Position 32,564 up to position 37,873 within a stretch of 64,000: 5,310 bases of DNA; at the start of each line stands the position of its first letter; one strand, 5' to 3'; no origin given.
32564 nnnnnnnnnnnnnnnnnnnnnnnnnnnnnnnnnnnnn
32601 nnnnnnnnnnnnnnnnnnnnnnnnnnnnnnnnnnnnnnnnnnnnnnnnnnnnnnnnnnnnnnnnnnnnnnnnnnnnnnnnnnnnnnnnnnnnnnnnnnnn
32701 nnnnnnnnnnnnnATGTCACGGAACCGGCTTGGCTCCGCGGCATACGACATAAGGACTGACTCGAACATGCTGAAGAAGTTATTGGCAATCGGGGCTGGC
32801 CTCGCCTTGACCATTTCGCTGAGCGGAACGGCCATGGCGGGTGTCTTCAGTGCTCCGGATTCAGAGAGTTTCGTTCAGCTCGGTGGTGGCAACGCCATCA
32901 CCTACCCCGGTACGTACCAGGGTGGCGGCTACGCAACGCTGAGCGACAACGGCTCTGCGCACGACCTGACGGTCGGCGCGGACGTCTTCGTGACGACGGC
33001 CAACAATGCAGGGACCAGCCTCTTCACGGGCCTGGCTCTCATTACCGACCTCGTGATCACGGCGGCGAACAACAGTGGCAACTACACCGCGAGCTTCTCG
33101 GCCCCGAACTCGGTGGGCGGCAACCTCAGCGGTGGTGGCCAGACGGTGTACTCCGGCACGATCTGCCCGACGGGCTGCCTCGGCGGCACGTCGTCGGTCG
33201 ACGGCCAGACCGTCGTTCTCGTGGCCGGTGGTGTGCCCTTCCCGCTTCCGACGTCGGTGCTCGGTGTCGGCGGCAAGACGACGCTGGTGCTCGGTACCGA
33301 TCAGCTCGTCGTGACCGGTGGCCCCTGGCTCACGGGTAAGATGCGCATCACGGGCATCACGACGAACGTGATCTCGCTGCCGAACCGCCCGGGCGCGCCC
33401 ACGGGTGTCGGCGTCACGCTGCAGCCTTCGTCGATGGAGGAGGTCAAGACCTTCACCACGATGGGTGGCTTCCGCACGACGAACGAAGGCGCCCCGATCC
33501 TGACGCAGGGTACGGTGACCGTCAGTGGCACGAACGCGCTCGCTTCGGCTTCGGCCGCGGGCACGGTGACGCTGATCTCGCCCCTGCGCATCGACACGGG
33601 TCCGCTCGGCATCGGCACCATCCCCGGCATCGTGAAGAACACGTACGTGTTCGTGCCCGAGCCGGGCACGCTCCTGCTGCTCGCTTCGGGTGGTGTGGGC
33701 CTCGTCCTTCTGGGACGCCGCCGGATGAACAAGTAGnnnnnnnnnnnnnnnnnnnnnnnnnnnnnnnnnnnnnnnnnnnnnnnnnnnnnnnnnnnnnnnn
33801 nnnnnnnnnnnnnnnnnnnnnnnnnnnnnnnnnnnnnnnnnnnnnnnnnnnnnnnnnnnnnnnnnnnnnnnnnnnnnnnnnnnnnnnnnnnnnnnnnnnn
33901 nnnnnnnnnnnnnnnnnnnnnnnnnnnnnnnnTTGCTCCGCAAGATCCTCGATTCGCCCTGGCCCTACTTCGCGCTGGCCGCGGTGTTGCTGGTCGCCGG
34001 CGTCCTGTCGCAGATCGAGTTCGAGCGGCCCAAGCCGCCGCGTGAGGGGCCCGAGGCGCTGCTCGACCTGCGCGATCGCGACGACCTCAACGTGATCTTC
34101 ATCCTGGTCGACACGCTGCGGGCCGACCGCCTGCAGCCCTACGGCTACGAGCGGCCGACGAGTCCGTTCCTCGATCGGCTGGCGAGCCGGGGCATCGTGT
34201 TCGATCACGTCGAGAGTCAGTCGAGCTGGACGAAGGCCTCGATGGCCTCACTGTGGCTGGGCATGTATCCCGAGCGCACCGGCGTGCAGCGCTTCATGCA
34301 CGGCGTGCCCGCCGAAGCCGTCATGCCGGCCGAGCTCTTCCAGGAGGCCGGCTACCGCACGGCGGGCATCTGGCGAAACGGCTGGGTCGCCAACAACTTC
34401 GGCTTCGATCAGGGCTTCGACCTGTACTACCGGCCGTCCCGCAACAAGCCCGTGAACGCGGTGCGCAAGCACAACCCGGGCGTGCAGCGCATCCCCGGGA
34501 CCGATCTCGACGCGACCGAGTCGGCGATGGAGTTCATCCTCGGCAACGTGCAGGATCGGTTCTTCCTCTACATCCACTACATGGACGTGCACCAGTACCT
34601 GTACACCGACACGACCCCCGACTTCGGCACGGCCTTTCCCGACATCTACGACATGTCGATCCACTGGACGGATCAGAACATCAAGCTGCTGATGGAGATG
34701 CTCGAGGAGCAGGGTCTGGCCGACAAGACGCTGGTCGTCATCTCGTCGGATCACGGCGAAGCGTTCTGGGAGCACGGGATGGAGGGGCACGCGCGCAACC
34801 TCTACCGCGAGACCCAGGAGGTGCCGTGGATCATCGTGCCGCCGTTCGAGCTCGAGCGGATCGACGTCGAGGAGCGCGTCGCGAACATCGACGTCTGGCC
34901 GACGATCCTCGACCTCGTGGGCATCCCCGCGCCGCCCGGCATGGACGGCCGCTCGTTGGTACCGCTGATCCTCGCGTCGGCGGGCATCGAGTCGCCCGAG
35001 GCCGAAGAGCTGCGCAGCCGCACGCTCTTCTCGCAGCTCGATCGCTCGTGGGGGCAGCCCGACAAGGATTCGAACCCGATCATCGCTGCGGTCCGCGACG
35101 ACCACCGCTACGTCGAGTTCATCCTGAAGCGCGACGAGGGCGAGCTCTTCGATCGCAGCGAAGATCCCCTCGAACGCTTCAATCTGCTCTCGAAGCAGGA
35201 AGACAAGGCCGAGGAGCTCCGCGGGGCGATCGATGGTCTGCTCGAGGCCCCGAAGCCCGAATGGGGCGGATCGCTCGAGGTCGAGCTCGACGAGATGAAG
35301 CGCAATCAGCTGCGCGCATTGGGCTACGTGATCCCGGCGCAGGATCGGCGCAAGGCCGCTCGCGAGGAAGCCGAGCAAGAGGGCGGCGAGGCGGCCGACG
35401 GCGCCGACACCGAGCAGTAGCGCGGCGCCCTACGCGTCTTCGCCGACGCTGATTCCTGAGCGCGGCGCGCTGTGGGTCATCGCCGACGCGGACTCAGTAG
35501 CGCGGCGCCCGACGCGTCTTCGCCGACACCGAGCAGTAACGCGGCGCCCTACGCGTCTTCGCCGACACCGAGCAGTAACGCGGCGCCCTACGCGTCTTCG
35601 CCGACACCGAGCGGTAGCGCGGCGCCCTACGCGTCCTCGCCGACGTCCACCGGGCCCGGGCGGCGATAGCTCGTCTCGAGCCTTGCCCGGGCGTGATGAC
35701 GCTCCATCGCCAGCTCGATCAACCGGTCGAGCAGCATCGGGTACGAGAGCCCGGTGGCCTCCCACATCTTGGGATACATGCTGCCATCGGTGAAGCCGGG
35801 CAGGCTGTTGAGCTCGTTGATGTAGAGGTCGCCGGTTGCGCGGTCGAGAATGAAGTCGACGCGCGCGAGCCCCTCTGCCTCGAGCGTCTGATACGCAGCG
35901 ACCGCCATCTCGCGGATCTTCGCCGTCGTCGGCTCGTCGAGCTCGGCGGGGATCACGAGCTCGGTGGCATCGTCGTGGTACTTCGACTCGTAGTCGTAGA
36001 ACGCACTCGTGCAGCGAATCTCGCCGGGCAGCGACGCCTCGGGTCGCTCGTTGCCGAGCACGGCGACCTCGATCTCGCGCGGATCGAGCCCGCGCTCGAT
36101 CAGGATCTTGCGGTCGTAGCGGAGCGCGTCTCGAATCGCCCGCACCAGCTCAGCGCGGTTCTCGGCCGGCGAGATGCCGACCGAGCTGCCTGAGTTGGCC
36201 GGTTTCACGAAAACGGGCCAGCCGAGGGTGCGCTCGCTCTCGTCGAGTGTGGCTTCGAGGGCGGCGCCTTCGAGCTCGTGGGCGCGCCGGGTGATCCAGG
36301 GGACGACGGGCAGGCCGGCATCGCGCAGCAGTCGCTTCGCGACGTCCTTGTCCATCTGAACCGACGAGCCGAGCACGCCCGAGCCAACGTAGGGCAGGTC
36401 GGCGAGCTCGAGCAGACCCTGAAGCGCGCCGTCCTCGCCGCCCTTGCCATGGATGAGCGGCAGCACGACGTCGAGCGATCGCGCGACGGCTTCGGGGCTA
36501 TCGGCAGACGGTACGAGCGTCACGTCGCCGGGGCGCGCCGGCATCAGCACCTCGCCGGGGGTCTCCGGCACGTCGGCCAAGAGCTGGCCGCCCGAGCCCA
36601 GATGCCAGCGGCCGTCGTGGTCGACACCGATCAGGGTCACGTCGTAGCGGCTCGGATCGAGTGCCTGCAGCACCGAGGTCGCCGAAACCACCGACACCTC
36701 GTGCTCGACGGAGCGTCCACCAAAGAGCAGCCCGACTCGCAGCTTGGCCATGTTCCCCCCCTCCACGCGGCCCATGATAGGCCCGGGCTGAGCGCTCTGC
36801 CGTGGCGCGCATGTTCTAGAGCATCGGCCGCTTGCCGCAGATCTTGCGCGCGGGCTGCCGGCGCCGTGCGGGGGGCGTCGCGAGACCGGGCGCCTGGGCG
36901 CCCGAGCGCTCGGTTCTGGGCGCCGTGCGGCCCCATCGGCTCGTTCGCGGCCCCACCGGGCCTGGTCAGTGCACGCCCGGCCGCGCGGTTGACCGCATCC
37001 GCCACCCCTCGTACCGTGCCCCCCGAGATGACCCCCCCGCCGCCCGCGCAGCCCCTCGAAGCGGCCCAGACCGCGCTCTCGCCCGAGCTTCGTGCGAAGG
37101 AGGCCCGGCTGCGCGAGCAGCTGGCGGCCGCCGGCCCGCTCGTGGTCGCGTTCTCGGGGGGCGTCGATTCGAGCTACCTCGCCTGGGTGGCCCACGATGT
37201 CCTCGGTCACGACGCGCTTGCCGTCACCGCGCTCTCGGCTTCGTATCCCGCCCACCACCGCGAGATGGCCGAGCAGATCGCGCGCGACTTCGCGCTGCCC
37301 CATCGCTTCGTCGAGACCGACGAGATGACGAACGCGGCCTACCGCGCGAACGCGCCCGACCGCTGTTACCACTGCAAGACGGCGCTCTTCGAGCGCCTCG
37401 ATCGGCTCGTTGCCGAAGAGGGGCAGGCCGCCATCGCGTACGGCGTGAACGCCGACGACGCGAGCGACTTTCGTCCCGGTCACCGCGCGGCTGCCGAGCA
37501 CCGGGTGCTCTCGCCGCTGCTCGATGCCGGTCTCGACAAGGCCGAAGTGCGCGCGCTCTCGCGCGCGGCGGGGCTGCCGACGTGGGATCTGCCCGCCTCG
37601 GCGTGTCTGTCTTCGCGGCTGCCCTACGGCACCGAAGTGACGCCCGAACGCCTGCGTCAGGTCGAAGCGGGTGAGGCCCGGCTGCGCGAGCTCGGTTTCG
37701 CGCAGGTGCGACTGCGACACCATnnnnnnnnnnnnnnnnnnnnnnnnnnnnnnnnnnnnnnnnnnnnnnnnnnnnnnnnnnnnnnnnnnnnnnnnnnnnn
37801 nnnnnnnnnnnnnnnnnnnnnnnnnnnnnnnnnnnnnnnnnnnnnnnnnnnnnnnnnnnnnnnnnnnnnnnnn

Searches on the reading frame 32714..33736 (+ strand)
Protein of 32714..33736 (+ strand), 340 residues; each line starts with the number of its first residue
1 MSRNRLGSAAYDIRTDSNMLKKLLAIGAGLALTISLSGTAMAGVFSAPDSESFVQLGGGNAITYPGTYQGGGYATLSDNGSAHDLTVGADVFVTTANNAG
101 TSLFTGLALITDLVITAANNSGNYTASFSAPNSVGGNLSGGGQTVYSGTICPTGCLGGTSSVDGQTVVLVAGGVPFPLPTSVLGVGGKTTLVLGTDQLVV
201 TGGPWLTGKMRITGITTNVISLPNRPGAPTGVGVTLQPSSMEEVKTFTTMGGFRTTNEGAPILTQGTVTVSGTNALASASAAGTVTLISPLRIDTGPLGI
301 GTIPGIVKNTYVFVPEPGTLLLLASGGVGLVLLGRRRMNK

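Call 37: search_protein_families(library=pfam, proteins=[window:32714-33736:+], max_evalue=1)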
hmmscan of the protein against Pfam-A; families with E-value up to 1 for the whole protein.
window:32714-33736:+ (340 aa): 1 family
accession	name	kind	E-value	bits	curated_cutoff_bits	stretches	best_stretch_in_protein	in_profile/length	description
PF07589.16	PEP-CTERM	-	0.00025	21.4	20.7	1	314-337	2-24/24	PEP-CTERM motif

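Call 38: search_protein_families(library=ncbifam, proteins=[window:32714-33736:+], max_evalue=0.001)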
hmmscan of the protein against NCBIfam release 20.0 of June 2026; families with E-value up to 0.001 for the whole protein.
window:32714-33736:+ (340 aa): 2 families
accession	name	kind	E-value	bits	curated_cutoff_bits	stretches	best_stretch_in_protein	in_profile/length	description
TIGR02595.1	PEP_CTERM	domain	0.00055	20.6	16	1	314-337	1-23/24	PEP-CTERM sorting domain-containing protein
NF038125.1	PEP_CTERM_THxN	subfamily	0.00097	18.8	85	0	309-337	219-246/246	THxN family PEP-CTERM protein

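Call 73: find_homologous_proteins(query=window:32714-33736:+, max_evalue=0.00001)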
Query window:32714-33736:+ (340 aa): 104 proteins with E <= 0.00001 among 8000 candidates.
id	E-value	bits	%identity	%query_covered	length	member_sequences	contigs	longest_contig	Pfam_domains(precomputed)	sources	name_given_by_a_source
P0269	1.4e-194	664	100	95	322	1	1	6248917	-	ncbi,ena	-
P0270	2.8e-154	531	80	95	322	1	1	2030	-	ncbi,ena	-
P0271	3.1e-137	475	72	95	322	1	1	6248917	-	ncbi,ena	-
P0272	3.9e-135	469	71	95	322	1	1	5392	-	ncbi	-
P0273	4.1e-131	455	69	95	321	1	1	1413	-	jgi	jgi:hypothetical protein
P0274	8.4e-128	444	70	95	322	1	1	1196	-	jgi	-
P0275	2.0e-127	443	69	95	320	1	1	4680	-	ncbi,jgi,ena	-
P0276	6.3e-126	438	67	95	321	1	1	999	-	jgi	jgi:hypothetical protein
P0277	8.3e-123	428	67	95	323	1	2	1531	-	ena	-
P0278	2.0e-119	417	64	94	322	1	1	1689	-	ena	-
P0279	1.4e-117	411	67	87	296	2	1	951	PF07589.17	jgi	jgi:hypothetical protein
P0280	3.0e-114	400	64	94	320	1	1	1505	-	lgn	-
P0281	7.1e-114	399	63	94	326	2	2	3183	-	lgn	-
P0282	5.7e-111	389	61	95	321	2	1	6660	-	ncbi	-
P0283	4.7e-110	386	60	95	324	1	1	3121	-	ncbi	-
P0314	2.2e-85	305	57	88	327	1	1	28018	-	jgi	-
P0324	1.7e-81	292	55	89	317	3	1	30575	-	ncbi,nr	ncbi:MAG: PEP-CTERM sorting domain-containing protein [Deltaproteobacteria bacterium]|nr:PEP-CTERM s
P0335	9.9e-74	267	49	88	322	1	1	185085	-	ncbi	-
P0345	8.2e-54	201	42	94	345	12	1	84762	-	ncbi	-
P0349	7.0e-50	188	43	86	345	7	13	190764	-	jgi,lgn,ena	-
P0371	7.6e-24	103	41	71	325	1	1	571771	-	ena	-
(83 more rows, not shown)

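Call 74: find_encoding_contigs(protein=P0324, flank=10000, max_places=1)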
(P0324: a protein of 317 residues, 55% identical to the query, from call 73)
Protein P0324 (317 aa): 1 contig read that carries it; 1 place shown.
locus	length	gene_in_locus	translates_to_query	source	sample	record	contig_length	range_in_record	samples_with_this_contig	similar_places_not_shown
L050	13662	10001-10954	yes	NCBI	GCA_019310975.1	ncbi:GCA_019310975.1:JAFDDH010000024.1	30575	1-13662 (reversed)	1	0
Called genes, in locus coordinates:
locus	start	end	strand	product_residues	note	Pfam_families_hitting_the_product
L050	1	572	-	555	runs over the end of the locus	PF13231:PMT_2 (weak)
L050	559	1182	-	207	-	PF13489:Methyltransf_23, PF05148:Methyltransf_8 (weak), PF13847:Methyltransf_31 (faint), PF08241:Methyltransf_11, PF08242:Methyltransf_12 (weak), PF13649:Methyltransf_25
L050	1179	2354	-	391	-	PF00535:Glycos_transf_2, PF26629:GT2_TM_C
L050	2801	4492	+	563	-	-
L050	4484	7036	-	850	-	PF07719:TPR_2 (faint), PF12895:ANAPC3 (faint), PF13428:TPR_14 (faint), PF13432:TPR_16 (faint), PF23914:TPR_CcmH_CycH (faint), PF13424:TPR_12 (faint), PF14559:TPR_19, PF14559:TPR_19 (weak), +4 more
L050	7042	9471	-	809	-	PF03704:BTAD (faint), PF07721:TPR_4 (faint), PF13371:TPR_9 (weak), PF14559:TPR_19 (weak), PF13432:TPR_16 (weak), PF14559:TPR_19 (weak), PF13432:TPR_16, PF14559:TPR_19, +23 more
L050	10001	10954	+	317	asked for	-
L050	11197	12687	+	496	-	PF00884:Sulfatase, PF01663:Phosphodiest, PF16347:SGSH_C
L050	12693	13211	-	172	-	PF07478:Dala_Dala_lig_C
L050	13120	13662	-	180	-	PF01820:Dala_Dala_lig_N, PF07478:Dala_Dala_lig_C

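Call 75: find_encoding_contigs(protein=P0335, flank=10000, max_places=1)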
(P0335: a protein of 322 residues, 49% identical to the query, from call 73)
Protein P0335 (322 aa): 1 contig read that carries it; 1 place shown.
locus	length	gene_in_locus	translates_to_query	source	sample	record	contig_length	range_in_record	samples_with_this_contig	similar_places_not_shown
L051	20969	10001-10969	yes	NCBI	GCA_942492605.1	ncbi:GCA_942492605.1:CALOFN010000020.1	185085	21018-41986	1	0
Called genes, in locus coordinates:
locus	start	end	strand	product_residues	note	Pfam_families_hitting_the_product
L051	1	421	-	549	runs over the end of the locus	PF13231:PMT_2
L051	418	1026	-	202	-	PF13489:Methyltransf_23, PF07021:MetW, PF13847:Methyltransf_31 (faint), PF08241:Methyltransf_11, PF08242:Methyltransf_12, PF13649:Methyltransf_25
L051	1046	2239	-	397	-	PF00535:Glycos_transf_2, PF26629:GT2_TM_C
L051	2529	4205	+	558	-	-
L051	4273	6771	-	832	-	PF07719:TPR_2 (faint), PF13181:TPR_8 (faint), PF13414:TPR_11 (faint), PF12895:ANAPC3 (weak), PF13432:TPR_16 (weak), PF14559:TPR_19 (weak), PF13424:TPR_12 (weak), PF23914:TPR_CcmH_CycH (weak), +4 more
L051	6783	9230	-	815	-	PF13174:TPR_6 (faint), PF13428:TPR_14 (faint), PF14559:TPR_19 (weak), PF13432:TPR_16 (weak), PF12895:ANAPC3 (weak), PF13432:TPR_16 (weak), PF13414:TPR_11 (weak), PF14559:TPR_19, +23 more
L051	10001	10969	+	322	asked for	-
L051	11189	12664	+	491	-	PF00884:Sulfatase, PF01663:Phosphodiest, PF16347:SGSH_C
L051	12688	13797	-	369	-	PF01820:Dala_Dala_lig_N, PF02786:CPSase_L_D2, PF02222:ATP-grasp, PF07478:Dala_Dala_lig_C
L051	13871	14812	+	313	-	-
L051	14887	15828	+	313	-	-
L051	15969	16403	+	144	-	PF00582:Usp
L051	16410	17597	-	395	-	PF16822:ALGX, PF14286:DHHW (faint)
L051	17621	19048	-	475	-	PF03062:MBOAT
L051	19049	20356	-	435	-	PF09594:GT87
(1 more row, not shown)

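Call 76: find_encoding_contigs(protein=P0345, flank=10000, max_places=1)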
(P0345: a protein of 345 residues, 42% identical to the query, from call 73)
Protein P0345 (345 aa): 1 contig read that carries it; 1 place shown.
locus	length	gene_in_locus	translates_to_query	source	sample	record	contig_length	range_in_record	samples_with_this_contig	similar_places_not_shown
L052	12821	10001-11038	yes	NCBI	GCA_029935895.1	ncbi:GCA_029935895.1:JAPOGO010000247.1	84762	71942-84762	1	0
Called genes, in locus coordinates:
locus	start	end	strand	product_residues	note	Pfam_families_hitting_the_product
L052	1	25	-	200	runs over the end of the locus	PF13489:Methyltransf_23, PF07021:MetW (weak), PF13847:Methyltransf_31 (faint), PF08241:Methyltransf_11, PF08242:Methyltransf_12, PF13649:Methyltransf_25 (weak)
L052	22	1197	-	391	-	PF00535:Glycos_transf_2, PF26629:GT2_TM_C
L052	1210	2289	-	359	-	-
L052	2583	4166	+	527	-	-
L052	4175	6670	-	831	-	PF13424:TPR_12 (faint), PF13371:TPR_9 (faint), PF13428:TPR_14 (faint), PF12895:ANAPC3 (weak), PF13432:TPR_16, PF00515:TPR_1 (weak), PF07719:TPR_2 (weak), PF13181:TPR_8 (weak), +4 more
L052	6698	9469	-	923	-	PF07721:TPR_4 (faint), PF12895:ANAPC3 (faint), PF13432:TPR_16 (weak), PF13432:TPR_16 (weak), PF13432:TPR_16 (weak), PF13414:TPR_11 (weak), PF13432:TPR_16 (weak), PF14559:TPR_19 (weak), +19 more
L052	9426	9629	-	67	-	-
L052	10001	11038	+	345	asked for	-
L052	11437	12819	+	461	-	?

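Call 77: find_encoding_contigs(protein=P0349, flank=10000, max_places=1)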
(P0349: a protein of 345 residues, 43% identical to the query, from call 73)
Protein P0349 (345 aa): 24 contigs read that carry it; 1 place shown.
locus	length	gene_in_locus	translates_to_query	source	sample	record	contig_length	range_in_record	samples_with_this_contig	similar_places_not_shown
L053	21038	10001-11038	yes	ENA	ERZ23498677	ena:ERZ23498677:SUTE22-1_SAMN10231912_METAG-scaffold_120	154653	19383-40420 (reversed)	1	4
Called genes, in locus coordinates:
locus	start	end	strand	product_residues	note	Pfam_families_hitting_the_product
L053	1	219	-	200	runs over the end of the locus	PF13489:Methyltransf_23, PF07021:MetW, PF13847:Methyltransf_31 (faint), PF08241:Methyltransf_11, PF08242:Methyltransf_12, PF13649:Methyltransf_25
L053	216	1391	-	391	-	PF00535:Glycos_transf_2, PF26629:GT2_TM_C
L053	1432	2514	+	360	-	PF04321:RmlD_sub_bind, PF01370:Epimerase, PF02719:Polysacc_synt_2, PF13460:NAD_binding_10 (weak), PF16363:GDP_Man_Dehyd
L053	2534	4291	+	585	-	-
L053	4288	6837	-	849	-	PF13424:TPR_12 (faint), PF13414:TPR_11 (faint), PF13429:TPR_15 (weak), PF14559:TPR_19 (weak), PF13432:TPR_16 (weak), PF00515:TPR_1, PF07719:TPR_2 (weak), PF13181:TPR_8 (weak), +7 more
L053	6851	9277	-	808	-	PF13432:TPR_16 (weak), PF14559:TPR_19, PF14559:TPR_19 (weak), PF13432:TPR_16 (weak), PF14559:TPR_19 (weak), PF13432:TPR_16 (weak), PF12895:ANAPC3 (weak), PF14559:TPR_19, +26 more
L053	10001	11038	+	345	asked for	-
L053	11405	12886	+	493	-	PF00884:Sulfatase, PF01663:Phosphodiest, PF16347:SGSH_C (weak)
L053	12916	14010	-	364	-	PF01820:Dala_Dala_lig_N, PF02786:CPSase_L_D2, PF07478:Dala_Dala_lig_C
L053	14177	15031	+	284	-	-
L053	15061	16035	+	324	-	-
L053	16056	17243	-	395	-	PF16822:ALGX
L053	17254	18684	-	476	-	PF03062:MBOAT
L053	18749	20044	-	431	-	PF09594:GT87 (weak)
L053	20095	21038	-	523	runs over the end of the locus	PF00270:DEAD, PF00271:Helicase_C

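Call 78: find_encoding_contigs(protein=P0371, flank=10000, max_places=1)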
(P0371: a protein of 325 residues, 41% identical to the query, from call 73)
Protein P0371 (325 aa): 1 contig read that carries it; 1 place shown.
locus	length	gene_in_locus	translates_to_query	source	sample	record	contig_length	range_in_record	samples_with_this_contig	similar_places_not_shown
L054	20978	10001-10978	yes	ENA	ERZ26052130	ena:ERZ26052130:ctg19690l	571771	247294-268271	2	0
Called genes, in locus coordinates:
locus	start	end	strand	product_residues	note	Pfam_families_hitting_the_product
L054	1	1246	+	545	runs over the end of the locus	PF00795:CN_hydrolase, PF02540:NAD_synthase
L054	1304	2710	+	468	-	-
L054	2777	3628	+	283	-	-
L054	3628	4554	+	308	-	PF13472:Lipase_GDSL_2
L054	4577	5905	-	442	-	PF00884:Sulfatase, PF01663:Phosphodiest (faint)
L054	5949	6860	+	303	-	PF00326:Peptidase_S9 (faint), PF01738:DLH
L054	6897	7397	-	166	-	PF00313:CSD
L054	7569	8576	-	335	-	PF10343:Q_salvage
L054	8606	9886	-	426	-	PF09594:GT87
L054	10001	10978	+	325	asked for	-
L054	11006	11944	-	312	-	PF00781:DAGK_cat, PF19279:YegS_C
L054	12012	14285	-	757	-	PF00330:Aconitase, PF00694:Aconitase_C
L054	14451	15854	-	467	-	PF01546:Peptidase_M20, PF07687:M20_dimer (weak)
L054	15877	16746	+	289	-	PF00561:Abhydrolase_1, PF02230:Abhydrolase_2 (faint), PF12146:Hydrolase_4, PF12697:Abhydrolase_6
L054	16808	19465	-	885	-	PF03176:MMPL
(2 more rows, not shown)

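Call 79: find_encoding_contigs(protein=P0314, flank=10000, max_places=1)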
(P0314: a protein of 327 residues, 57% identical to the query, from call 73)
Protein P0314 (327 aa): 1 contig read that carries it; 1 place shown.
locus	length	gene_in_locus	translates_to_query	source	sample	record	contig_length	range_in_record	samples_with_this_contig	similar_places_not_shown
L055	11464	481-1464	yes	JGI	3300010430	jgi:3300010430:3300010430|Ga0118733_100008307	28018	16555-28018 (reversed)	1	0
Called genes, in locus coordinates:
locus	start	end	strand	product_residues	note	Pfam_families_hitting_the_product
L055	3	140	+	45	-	?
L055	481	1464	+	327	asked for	-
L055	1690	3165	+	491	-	PF00884:Sulfatase, PF01663:Phosphodiest (faint), PF16347:SGSH_C (weak)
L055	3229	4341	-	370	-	PF01820:Dala_Dala_lig_N, PF02786:CPSase_L_D2, PF02222:ATP-grasp (weak), PF07478:Dala_Dala_lig_C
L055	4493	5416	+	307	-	-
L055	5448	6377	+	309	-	-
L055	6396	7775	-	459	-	PF09594:GT87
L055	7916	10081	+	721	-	PF09586:YfhO (weak)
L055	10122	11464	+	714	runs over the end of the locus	PF09586:YfhO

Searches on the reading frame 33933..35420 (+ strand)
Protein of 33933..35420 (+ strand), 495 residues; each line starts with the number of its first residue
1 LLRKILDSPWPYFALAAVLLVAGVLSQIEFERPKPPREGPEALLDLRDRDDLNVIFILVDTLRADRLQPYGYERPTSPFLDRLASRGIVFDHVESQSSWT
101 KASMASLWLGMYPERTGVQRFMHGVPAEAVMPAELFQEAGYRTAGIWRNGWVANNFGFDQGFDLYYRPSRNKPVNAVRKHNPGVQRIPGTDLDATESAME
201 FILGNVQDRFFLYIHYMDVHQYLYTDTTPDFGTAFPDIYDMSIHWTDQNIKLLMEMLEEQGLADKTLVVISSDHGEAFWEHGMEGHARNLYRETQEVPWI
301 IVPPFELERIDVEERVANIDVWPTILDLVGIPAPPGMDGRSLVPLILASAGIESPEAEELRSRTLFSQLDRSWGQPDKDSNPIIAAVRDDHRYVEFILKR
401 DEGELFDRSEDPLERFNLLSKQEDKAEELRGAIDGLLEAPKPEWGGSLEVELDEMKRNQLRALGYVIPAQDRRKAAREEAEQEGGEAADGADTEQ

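Call 37: search_protein_families(library=pfam, proteins=[window:33933-35420:+], max_evalue=1)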
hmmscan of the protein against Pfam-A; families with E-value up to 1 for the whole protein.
window:33933-35420:+ (495 aa): 5 families
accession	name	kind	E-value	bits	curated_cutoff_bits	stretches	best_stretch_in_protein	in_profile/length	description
PF00884.28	Sulfatase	-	3.7e-45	155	25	1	53-331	2-301/301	Sulfatase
PF16347.10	SGSH_C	-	6.7e-13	49.5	29.3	1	287-424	8-137/154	N-sulphoglucosamine sulphohydrolase, C-terminal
PF01663.27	Phosphodiest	-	3.1e-11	43.9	23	1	54-276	1-221/342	Type I phosphodiesterase / nucleotide pyrophosphatase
PF07394.17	DUF1501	-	0.018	14.7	27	1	244-276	269-301/390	Protein of unknown function (DUF1501)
PF02995.22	DUF229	-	0.06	12.5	25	1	230-278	313-345/496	Protein of unknown function (DUF229)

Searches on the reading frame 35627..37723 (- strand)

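Call 37: search_protein_families(library=pfam, proteins=[window:35627-37723:-], max_evalue=1)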
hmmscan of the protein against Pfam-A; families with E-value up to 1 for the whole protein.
window:35627-37723:- (698 aa): 6 families
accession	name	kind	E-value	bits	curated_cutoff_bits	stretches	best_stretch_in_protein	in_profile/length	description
PF07478.18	Dala_Dala_lig_C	-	4.3e-70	235.8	24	1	465-670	1-204/204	D-ala D-ala ligase C-terminus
PF01820.27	Dala_Dala_lig_N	-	5.2e-32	111.3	34.6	1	329-448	1-121/121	D-ala D-ala ligase N-terminus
PF02786.22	CPSase_L_D2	-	1e-12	48.4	19.8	1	458-640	1-178/211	Carbamoyl-phosphate synthase L chain, ATP binding domain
PF02222.28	ATP-grasp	-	3e-06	27.5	27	1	490-638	19-159/179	ATP-grasp domain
PF13535.11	ATP-grasp_4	-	0.16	12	27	1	502-532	3-33/160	ATP-grasp domain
PF14397.11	ATPgrasp_ST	-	0.17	11.5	31.4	0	581-644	198-258/278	Sugar-transfer associated ATP-grasp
